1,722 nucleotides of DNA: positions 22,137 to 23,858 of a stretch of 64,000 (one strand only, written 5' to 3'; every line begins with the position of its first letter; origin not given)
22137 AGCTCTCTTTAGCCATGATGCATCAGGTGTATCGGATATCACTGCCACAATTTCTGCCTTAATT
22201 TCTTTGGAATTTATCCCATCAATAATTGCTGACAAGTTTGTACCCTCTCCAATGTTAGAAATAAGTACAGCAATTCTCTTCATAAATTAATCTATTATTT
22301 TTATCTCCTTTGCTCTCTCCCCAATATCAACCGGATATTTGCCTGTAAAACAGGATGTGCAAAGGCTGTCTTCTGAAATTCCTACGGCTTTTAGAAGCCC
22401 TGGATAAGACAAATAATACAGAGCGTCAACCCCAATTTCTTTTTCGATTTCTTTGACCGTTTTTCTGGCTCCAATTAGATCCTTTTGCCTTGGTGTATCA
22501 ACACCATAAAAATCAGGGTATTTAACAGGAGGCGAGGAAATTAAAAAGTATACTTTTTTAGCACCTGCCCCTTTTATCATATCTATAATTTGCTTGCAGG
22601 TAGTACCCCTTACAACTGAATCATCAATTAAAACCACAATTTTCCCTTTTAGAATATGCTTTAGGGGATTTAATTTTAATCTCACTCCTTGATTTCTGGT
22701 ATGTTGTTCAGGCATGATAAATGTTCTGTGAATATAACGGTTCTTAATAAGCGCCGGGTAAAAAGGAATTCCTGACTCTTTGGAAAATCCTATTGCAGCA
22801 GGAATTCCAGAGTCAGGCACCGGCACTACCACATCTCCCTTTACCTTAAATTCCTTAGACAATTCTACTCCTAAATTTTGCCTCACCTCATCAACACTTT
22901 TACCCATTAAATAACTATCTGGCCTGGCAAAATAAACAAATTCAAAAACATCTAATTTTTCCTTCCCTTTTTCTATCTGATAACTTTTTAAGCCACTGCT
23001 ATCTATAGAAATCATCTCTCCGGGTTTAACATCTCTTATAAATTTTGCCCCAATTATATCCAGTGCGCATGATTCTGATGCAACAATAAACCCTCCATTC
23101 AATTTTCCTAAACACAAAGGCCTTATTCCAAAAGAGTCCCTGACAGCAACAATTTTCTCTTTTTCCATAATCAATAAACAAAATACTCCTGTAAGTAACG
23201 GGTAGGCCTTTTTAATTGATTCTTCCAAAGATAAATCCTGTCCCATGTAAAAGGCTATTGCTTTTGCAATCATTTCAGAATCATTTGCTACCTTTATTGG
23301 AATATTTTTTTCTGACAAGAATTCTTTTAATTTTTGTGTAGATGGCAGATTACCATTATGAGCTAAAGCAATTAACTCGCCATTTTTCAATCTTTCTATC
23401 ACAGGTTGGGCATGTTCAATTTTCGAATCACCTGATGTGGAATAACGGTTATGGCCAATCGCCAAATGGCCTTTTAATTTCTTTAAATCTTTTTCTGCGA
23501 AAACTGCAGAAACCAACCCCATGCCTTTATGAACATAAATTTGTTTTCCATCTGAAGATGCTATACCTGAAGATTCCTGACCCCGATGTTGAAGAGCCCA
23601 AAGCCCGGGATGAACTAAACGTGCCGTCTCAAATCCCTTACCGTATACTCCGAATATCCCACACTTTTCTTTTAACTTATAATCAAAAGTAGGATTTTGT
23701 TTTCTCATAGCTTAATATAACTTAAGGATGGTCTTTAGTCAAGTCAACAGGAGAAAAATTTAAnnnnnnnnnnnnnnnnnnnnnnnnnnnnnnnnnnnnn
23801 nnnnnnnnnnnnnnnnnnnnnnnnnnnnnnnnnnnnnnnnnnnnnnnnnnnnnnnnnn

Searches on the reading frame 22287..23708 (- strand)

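Call 4: search_protein_families(library=pfam, proteins=[window:22287-23708:-], max_evalue=1)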
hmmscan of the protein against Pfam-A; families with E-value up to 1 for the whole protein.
window:22287-23708:- (473 aa): 9 families
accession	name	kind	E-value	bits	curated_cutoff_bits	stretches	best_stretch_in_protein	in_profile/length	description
PF13522.11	GATase_6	-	6.9e-17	62.1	27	1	79-212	9-130/130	Glutamine amidotransferase domain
PF13537.11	GATase_7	-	4.1e-15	56.3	25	1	86-216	1-121/123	Glutamine amidotransferase domain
PF00156.33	Pribosyltran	-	1.7e-08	34.4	26.3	1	282-387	21-119/158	Phosphoribosyl transferase domain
PF00310.26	GATase_2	-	2.3e-06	27.1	19.9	1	55-126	175-249/420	Glutamine amidotransferases class-II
PF13230.11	GATase_4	-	0.0004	19.8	23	1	77-147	68-133/272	Glutamine amidotransferases class-II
PF15609.12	PRTase_2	-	0.011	15.7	28.8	1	332-391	96-155/188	Phosphoribosyl transferase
PF21571.2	ArgZ-like_C_1st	-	0.018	15.5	27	1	221-258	33-70/84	Arginine dihydrolase ArgZ-like, C-terminal, first region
PF12672.12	DUF3793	-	0.12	12.7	25.1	1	97-166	2-64/167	Protein of unknown function (DUF3793)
PF20884.3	MUM1-like_PWWP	-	0.19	12.8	27.7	1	309-352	9-57/80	MUM1-like, PWWP domain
